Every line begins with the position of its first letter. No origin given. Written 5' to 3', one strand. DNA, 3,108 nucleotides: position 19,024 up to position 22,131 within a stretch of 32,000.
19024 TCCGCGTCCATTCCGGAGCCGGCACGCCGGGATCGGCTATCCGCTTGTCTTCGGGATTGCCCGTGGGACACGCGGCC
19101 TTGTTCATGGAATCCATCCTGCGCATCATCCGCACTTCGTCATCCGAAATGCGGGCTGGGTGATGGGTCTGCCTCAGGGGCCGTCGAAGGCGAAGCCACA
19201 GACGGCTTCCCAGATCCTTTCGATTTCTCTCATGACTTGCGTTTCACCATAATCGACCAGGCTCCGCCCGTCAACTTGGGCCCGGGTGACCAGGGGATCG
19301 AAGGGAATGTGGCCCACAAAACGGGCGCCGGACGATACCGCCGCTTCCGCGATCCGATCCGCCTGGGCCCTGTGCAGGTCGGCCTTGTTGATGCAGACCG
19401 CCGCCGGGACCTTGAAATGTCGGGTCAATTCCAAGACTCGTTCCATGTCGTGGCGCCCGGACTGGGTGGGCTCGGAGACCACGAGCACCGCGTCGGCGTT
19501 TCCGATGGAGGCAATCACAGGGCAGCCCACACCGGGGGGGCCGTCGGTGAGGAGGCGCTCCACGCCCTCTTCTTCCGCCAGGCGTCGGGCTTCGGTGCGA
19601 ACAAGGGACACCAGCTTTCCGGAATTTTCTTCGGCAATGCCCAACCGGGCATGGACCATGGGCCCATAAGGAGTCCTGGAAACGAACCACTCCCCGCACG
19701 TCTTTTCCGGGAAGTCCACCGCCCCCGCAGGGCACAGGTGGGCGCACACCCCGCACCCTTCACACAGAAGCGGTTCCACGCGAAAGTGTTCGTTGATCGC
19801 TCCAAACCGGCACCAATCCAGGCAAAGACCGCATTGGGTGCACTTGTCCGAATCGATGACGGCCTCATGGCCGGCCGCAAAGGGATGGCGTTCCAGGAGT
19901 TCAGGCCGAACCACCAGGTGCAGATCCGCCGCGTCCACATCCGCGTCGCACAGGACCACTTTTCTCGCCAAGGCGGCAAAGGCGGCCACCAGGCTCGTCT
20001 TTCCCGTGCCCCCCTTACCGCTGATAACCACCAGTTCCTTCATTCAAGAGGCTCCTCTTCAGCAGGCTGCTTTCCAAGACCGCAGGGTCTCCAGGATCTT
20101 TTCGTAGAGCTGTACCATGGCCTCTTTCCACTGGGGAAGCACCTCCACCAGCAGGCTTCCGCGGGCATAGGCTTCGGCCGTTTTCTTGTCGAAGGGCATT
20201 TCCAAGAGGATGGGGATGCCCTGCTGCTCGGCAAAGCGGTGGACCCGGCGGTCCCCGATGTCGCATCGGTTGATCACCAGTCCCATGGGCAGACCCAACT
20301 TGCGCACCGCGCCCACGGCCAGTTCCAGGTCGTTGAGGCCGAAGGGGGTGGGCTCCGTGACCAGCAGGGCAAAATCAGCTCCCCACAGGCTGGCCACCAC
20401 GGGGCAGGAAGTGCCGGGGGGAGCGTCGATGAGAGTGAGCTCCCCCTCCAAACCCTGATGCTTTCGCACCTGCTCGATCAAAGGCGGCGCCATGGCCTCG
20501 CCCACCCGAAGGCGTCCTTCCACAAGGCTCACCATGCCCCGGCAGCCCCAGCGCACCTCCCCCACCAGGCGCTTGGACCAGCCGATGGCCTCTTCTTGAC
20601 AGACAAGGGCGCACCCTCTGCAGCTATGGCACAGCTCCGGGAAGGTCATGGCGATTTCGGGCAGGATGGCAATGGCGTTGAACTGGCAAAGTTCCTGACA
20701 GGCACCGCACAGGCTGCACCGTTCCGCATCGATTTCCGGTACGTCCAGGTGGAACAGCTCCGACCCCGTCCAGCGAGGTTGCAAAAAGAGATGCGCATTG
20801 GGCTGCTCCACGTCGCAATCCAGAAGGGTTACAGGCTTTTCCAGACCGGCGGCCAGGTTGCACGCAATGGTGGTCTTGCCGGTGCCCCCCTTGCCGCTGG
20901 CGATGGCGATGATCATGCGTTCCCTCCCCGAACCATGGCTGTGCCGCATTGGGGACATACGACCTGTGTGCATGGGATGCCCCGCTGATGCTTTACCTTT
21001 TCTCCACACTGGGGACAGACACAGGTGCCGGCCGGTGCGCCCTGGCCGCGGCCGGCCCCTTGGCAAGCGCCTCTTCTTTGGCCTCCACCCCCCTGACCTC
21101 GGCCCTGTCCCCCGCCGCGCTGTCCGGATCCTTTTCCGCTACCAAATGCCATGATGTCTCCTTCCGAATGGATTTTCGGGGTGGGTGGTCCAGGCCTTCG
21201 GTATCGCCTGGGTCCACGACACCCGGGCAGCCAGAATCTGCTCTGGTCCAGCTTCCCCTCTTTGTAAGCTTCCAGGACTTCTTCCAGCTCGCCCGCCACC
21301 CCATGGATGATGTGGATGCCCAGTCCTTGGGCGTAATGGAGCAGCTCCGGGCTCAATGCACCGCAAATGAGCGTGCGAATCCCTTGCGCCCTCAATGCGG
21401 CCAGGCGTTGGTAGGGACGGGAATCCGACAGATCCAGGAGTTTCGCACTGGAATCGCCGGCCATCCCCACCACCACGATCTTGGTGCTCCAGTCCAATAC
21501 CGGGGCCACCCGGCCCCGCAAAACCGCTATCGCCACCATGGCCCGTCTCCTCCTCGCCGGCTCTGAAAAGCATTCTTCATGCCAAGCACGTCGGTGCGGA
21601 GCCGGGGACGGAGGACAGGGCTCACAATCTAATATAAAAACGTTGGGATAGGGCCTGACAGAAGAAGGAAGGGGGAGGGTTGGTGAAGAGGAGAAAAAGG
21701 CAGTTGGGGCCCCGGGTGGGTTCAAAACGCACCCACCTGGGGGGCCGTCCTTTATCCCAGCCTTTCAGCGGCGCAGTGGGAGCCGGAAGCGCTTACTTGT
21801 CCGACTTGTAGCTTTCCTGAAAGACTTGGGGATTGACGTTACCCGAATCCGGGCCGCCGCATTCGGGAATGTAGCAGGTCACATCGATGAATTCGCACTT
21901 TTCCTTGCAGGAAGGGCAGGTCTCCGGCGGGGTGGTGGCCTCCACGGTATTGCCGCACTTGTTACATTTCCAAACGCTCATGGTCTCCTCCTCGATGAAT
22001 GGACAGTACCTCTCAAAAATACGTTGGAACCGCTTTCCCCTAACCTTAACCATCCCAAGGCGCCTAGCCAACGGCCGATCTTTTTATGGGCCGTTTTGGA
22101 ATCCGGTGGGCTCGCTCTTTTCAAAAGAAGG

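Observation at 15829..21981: Sigma-54-activator-centred cluster of NifX-like, Mrp and Fe-S MinD-type ATPases with no assigned function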

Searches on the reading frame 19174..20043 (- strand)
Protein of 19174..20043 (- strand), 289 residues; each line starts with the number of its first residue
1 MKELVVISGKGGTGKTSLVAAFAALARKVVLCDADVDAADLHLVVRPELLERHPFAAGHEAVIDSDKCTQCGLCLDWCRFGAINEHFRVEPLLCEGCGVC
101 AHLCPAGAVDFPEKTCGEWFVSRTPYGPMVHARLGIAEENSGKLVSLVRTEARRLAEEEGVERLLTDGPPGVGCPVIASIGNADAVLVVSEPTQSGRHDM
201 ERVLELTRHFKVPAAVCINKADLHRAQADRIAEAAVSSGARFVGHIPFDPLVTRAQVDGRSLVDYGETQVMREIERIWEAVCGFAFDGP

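Call 3: search_protein_families(library=pfam, proteins=[window:19174-20043:-], max_evalue=0.01)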
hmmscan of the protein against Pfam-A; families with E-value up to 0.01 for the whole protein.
window:19174-20043:- (289 aa): 19 families
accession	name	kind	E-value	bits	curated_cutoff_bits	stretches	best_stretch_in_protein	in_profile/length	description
PF01656.29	CbiA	-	1e-11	45.3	25.4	1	4-260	1-123/125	CobQ/CobB/MinD/ParA nucleotide binding domain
PF00037.32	Fer4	-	4.4e-10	39.4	21.1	2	62-83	2-23/24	4Fe-4S binding domain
PF10609.15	ParA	-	1.4e-09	38.2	27.1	2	161-281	112-245/246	NUBPL iron-transfer P-loop NTPase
PF12838.12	Fer4_7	-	4e-08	34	27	2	56-82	26-52/52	4Fe-4S dicluster domain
PF12837.12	Fer4_6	-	1e-07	32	25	1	62-83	3-24/24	4Fe-4S binding domain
PF14697.11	Fer4_21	-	2.3e-07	31.3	35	1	61-109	1-57/59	4Fe-4S dicluster domain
PF12797.12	Fer4_2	-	3.8e-07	30.1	24.5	1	62-78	4-20/22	4Fe-4S binding domain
PF13237.11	Fer4_10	-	1.8e-05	25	25.5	1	62-105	3-53/53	4Fe-4S dicluster domain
PF13484.11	Fer4_16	-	4.1e-05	24.7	30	0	67-88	1-23/66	4Fe-4S double cluster binding domain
PF03193.22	RsgA_GTPase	-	4.5e-05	23.8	30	0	180-235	20-79/174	RsgA GTPase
PF13191.12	AAA_16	-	0.00019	22.4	32.6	1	3-31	25-57/167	AAA ATPase domain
PF00009.33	GTP_EFTU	-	0.00033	20.7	26.5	1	176-236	86-147/188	Elongation factor Tu GTP binding domain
PF25160.1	LdpA_Fe-S-bd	-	0.00037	20.7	27.6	0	80-110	15-44/49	LdpA Fe-S cluster-binding domain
PF13614.12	AAA_31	-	0.00075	19.9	27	0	2-37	2-41/177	AAA domain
PF13187.11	Fer4_9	-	0.00082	19.8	27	0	67-108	1-51/52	4Fe-4S dicluster domain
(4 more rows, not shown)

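Call 6: search_protein_families(library=ncbifam, proteins=[window:19174-20043:-], max_evalue=0.001)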
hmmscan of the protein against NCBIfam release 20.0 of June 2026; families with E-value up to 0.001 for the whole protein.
window:19174-20043:- (289 aa): 33 families (the best 25 are shown)
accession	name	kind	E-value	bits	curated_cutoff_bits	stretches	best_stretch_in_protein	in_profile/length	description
TIGR01969.1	minD_arch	subfamily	6.6e-14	51.7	201.75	2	4-47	3-50/251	cell division ATPase MinD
TIGR01968.1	minD_bact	equivalog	1.9e-10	40.6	212.9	1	4-45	4-49/261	septum site-determining protein MinD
NF041136.1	MrpORP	equivalog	3.2e-10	39.8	450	1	163-281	117-248/365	iron-sulfur cluster carrier protein MrpORP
TIGR02179.1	PorD_KorD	subfamily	2.1e-09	37.3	60.05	1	61-111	20-74/78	2-oxoacid:acceptor oxidoreductase, delta subunit, pyruvate/2-ketoisovalerate family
NF040770.1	hetero_SS_HdrA2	exception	2.8e-09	35.7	1100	1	59-113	570-627/777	CoB-CoM heterodisulfide reductase HdrA2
NF041891.1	hdrA_Methbact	equivalog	3.5e-09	35.4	1300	1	61-112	567-621/762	ferredoxin:CoB-CoM heterodisulfide reductase subunit HdrA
NF041778.1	hetero_SS_HdrA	equivalog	1.4e-08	33.1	1400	1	59-110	580-634/771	ferredoxin:CoB-CoM heterodisulfide reductase subunit HdrA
NF058577.1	FdxA_fam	equivalog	4e-08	33.3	65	1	65-108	6-52/52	4Fe-4S ferredoxin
NF040684.1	PorD_Arch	equivalog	1.1e-07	31.8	120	1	62-110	28-80/85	pyruvate synthase subunit PorD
TIGR02700.1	flavo_MJ0208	hypoth_equivalog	1.4e-07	31.1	251.35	1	62-109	144-194/234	dihydromethanopterin reductase (acceptor)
NF041546.1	ParA_partition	equivalog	3e-07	30.2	180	0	151-278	69-201/203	ParA family partition ATPase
NF045763.1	PhenlGlyoxDHPadF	equivalog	3.8e-07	30.2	150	1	61-108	26-76/78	NADH-dependent phenylglyoxylate dehydrogenase subunit delta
NF038196.1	ferrodoxin_EFR1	subfamily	1.8e-06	28.2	75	1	63-116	181-236/242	EFR1 family ferrodoxin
NF007202.0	PRK09623.1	equivalog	2.5e-06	27.8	166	1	61-110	46-99/105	3-methyl-2-oxobutanoate dehydrogenase subunit delta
TIGR04105.1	FeFe_hydrog_B1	subfamily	4.6e-06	25.6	450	1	60-86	182-208/462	monomeric [FeFe] hydrogenase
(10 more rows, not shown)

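Call 23: search_solved_structures(query=window:19174-20043:-, max_evalue=0.001)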
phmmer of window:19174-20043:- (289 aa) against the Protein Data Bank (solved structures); distinct sequences matched with E-value up to 0.001: 22.
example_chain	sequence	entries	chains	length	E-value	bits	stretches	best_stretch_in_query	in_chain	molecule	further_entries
8rvv_A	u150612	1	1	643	3e-10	43.1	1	61-111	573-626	H(2):CoB-CoM heterodisulfide,ferredoxin reductase subunit A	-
8rvu_a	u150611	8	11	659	3.3e-10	43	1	61-111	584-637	H(2):CoB-CoM heterodisulfide,ferredoxin reductase subunit A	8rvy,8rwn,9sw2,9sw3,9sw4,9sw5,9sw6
1hyq_A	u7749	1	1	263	1e-07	34.8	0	3-49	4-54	CELL DIVISION INHIBITOR (MIND-1)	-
4v03_A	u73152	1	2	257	1.4e-07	34.3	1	4-45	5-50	SITE-DETERMINING PROTEIN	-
7bkb_K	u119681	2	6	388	7.4e-07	32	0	61-117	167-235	Formylmethanofuran dehydrogenase, subunit F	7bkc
4v02_A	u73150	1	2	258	1.9e-06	30.6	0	4-45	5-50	SITE-DETERMINING PROTEIN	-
9sw6_H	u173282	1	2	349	5.8e-06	29.1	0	61-114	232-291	Tungsten formylmethanofuran dehydrogenase, subunit F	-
5t5i_F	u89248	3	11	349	7e-06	28.8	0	61-114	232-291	Tungsten formylmethanofuran dehydrogenase subunit fwdF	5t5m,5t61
9bov_B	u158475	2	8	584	1.7e-05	27.5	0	62-84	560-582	NADH dehydrogenase (Quinone)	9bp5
9bt4_G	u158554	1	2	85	2.1e-05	27.2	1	65-111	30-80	Pyruvate:Ferredoxin Oxidoreductase, subunit delta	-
7np8_A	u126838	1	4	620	4.1e-05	26.3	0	61-113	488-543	Coenzyme F420-dependent sulfite reductase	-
1ion_A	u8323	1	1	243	7.5e-05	25.4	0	4-65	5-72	PROBABLE CELL DIVISION INHIBITOR MIND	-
7npa_A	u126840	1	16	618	0.0001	24.9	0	56-114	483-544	Coenzyme F420-dependent sulfite reductase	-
9g03_E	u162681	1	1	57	0.00011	24.8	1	65-108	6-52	Ferredoxin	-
9sw6_G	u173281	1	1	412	0.00013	24.7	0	63-112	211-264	Polyferredoxin protein MvhB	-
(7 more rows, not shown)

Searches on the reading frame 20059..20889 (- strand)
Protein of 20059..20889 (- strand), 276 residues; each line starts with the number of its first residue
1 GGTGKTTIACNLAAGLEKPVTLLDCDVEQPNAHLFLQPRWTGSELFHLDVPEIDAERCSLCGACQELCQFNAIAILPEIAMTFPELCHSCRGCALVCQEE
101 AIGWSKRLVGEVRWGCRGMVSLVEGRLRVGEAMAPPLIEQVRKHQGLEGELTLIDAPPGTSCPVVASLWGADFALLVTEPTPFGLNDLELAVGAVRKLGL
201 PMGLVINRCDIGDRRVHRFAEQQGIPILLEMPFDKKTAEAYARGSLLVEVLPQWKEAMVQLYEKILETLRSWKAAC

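Call 3: search_protein_families(library=pfam, proteins=[window:20059-20889:-], max_evalue=0.01)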
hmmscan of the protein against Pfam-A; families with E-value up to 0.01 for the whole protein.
window:20059-20889:- (276 aa): 12 families
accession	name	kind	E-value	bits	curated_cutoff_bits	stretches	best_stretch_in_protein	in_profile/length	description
PF01656.29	CbiA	-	7.1e-13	49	25.4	1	1-246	8-124/125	CobQ/CobB/MinD/ParA nucleotide binding domain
PF10609.15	ParA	-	3e-09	37.1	27.1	1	152-267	115-243/246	NUBPL iron-transfer P-loop NTPase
PF00037.32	Fer4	-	2.7e-08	33.7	21.1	1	51-73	1-23/24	4Fe-4S binding domain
PF12837.12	Fer4_6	-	8.7e-06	25.9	25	1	50-73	1-24/24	4Fe-4S binding domain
PF12838.12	Fer4_7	-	1.2e-05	26.1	27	1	49-72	29-52/52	4Fe-4S dicluster domain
PF13614.12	AAA_31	-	0.00011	22.6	27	0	1-32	11-44/177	AAA domain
PF13187.11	Fer4_9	-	0.0002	21.7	27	1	57-102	1-52/52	4Fe-4S dicluster domain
PF12797.12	Fer4_2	-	0.00059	20.1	24.5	1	50-68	2-20/22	4Fe-4S binding domain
PF00142.24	Fer4_NifH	-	0.00094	19.2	25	0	202-267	177-242/271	4Fe-4S iron sulfur cluster binding proteins, NifH/frxC family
PF13183.11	Fer4_8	-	0.0028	18.6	27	0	53-70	49-66/68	4Fe-4S dicluster domain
PF13484.11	Fer4_16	-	0.0038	18.4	30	0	55-71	50-66/66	4Fe-4S double cluster binding domain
PF14697.11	Fer4_21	-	0.0048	17.4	35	0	52-101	2-56/59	4Fe-4S dicluster domain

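Call 6: search_protein_families(library=ncbifam, proteins=[window:20059-20889:-], max_evalue=0.001)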
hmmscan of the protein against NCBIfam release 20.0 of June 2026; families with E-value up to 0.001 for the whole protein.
window:20059-20889:- (276 aa): 17 families
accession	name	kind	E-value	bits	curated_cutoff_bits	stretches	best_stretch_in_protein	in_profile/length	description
TIGR01969.1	minD_arch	subfamily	1e-11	44.5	201.75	1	148-261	108-226/251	cell division ATPase MinD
NF041546.1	ParA_partition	equivalog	5.9e-10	39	180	1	135-249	64-186/203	ParA family partition ATPase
NF041136.1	MrpORP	equivalog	1.4e-09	37.8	450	1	153-268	119-247/365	iron-sulfur cluster carrier protein MrpORP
NF038196.1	ferrodoxin_EFR1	subfamily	3.2e-07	30.6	75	1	56-109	184-236/242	EFR1 family ferrodoxin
NF041891.1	hdrA_Methbact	equivalog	4e-07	28.7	1300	1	50-103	566-619/762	ferredoxin:CoB-CoM heterodisulfide reductase subunit HdrA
NF040770.1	hetero_SS_HdrA2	exception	4.5e-07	28.4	1100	1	52-103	573-624/777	CoB-CoM heterodisulfide reductase HdrA2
NF005504.0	PRK07118.1-3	equivalog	4.7e-06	26.2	437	1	57-102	220-265/293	Fe-S cluster domain-containing protein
NF043069.1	T4HPD_activ_SAM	equivalog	5.6e-06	25.9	425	1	53-101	48-96/299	trans-4-hydroxy-L-proline dehydratase activase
TIGR02179.1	PorD_KorD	subfamily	6.5e-06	26.2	60.05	0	50-78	49-77/78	2-oxoacid:acceptor oxidoreductase, delta subunit, pyruvate/2-ketoisovalerate family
TIGR02016.1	BchX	equivalog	7.1e-05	22.2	331.2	1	202-266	185-249/296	chlorophyllide a reductase iron protein subunit X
TIGR01971.1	NuoI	subfamily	0.0001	21.9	113.05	1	15-79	40-104/121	NADH-quinone oxidoreductase, chain I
TIGR02700.1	flavo_MJ0208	hypoth_equivalog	0.00012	21.5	251.35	1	52-106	144-198/234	dihydromethanopterin reductase (acceptor)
TIGR00402.1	napF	equivalog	0.00028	20.9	102.2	1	35-102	83-148/149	ferredoxin-type protein NapF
TIGR01968.1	minD_bact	equivalog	0.00073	19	212.9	0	1-34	11-47/261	septum site-determining protein MinD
TIGR04270.1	Rama_corrin_act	subfamily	0.00077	17.9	500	0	52-106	474-531/534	methylamine methyltransferase corrinoid protein reductive activase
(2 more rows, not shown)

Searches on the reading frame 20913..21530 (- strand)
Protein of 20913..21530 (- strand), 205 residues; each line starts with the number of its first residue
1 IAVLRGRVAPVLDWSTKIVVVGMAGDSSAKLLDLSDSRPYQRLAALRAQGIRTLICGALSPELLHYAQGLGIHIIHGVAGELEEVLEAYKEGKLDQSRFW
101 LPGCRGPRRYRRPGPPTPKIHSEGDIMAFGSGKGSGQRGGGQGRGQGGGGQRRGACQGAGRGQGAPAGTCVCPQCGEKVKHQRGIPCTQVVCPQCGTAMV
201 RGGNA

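Call 3: search_protein_families(library=pfam, proteins=[window:20913-21530:-], max_evalue=0.01)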
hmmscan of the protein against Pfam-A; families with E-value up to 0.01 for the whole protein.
window:20913-21530:- (205 aa): 1 family
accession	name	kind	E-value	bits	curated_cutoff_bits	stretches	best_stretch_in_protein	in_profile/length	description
PF02579.22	Nitro_FeMo-Co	-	1.8e-05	25.4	26.3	1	37-90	40-93/94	Dinitrogenase iron-molybdenum cofactor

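Call 6: search_protein_families(library=ncbifam, proteins=[window:20913-21530:-], max_evalue=0.001)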
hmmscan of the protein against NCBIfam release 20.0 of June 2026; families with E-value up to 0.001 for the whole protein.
window:20913-21530:- (205 aa): 0 families

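Call 22: search_solved_structures(query=window:20913-21530:-, max_evalue=1, show_alignments=1)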
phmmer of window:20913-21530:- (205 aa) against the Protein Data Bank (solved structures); distinct sequences matched with E-value up to 1: 5.
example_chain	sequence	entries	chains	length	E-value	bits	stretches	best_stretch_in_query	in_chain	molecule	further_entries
2yx6_A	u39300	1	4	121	0.041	16.5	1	47-100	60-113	Hypothetical protein PH0822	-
1eo1_A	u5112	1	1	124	0.065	15.8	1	46-109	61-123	HYPOTHETICAL PROTEIN MTH1175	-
1t3v_A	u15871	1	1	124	0.22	14.1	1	48-99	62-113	conserved hypothetical protein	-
1o13_A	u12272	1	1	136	0.26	13.8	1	48-99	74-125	probable NifB protein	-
8qh5_C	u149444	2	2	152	0.36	13.4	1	93-153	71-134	DET1- and DDB1-associated protein 1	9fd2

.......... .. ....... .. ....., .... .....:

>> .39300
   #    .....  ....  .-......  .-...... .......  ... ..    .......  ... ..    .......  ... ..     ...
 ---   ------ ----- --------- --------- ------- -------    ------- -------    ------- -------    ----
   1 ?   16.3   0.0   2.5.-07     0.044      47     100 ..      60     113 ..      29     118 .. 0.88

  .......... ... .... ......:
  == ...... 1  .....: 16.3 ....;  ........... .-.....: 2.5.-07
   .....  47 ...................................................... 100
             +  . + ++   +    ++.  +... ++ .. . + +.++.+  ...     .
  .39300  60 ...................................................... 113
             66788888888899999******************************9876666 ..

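Call 24: find_homologous_proteins(query=window:20913-21530:-, max_evalue=0.001)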
Query window:20913-21530:- (205 aa): 246 proteins with E <= 0.001 among 1044 candidates; the best 120 are listed.
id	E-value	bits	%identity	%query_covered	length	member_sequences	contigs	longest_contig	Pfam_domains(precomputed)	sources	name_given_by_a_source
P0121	1.1e-132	458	100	100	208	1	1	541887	PF02579.23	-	-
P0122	4.0e-94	332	74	100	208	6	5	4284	PF02579.23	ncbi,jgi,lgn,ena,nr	ncbi:MAG: nitrogenase molybdenum-iron cofactor biosynthesis protein NifB/NifX-related protein iron-s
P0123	7.6e-67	243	54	99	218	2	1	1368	-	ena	-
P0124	1.3e-61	226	50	99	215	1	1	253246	-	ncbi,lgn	ncbi:MAG: hypothetical protein WHS86_02710 [Desulfosoma sp.]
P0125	1.2e-60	223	49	99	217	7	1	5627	-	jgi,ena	-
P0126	1.3e-58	216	50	98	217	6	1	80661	-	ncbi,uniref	ncbi:MAG: hypothetical protein ACUVWY_04550 [Desulfosoma sp.]|uniref:hypothetical protein n=1 Tax=De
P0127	6.0e-57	211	50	99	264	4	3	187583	-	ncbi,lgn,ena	-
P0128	1.2e-52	196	49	99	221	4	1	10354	-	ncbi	-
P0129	1.2e-52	196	44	99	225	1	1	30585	-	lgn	-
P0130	1.3e-50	190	53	55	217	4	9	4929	PF02579.23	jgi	jgi:predicted Fe-Mo cluster-binding NifX family protein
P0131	2.7e-50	189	49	50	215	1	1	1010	-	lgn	-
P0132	4.7e-50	188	51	98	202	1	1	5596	-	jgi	jgi:predicted Fe-Mo cluster-binding NifX family protein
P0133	1.2e-49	187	46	99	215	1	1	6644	-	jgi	jgi:predicted Fe-Mo cluster-binding NifX family protein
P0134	2.0e-49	186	47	98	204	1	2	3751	-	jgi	jgi:predicted Fe-Mo cluster-binding NifX family protein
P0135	4.7e-49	185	44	98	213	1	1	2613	PF02579.23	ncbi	-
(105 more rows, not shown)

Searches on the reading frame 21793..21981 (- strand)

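Call 3: search_protein_families(library=pfam, proteins=[window:21793-21981:-], max_evalue=0.01)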
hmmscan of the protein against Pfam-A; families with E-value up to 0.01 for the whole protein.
window:21793-21981:- (62 aa): 3 families
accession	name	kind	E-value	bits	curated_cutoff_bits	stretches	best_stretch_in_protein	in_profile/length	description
PF21349.2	RUBY_RBDX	-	2.2e-07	30.6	26.5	1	4-30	1-27/30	Rubrerythrin, rubredoxin-like domain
PF06397.17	Desulfoferrod_N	-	0.0014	18.7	23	1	1-16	4-19/36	Desulfoferrodoxin, N-terminal domain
PF23455.1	DUF7129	-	0.0059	16.8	30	1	4-35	12-43/45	Domain of unknown function (DUF7129)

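Call 6: search_protein_families(library=ncbifam, proteins=[window:21793-21981:-], max_evalue=0.001)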
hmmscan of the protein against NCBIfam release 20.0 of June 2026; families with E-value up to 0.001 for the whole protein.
window:21793-21981:- (62 aa): 2 families
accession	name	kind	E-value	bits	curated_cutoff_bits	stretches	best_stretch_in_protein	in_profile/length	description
NF045720.1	rubredox_RCKP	subfamily_domain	5.5e-09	35.5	45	1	1-31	1-31/34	RCKP-type rubredoxin-like domain-containing protein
NF045767.1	RuberyRbr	equivalog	3.1e-06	27.4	200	1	3-35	158-190/194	rubrerythrin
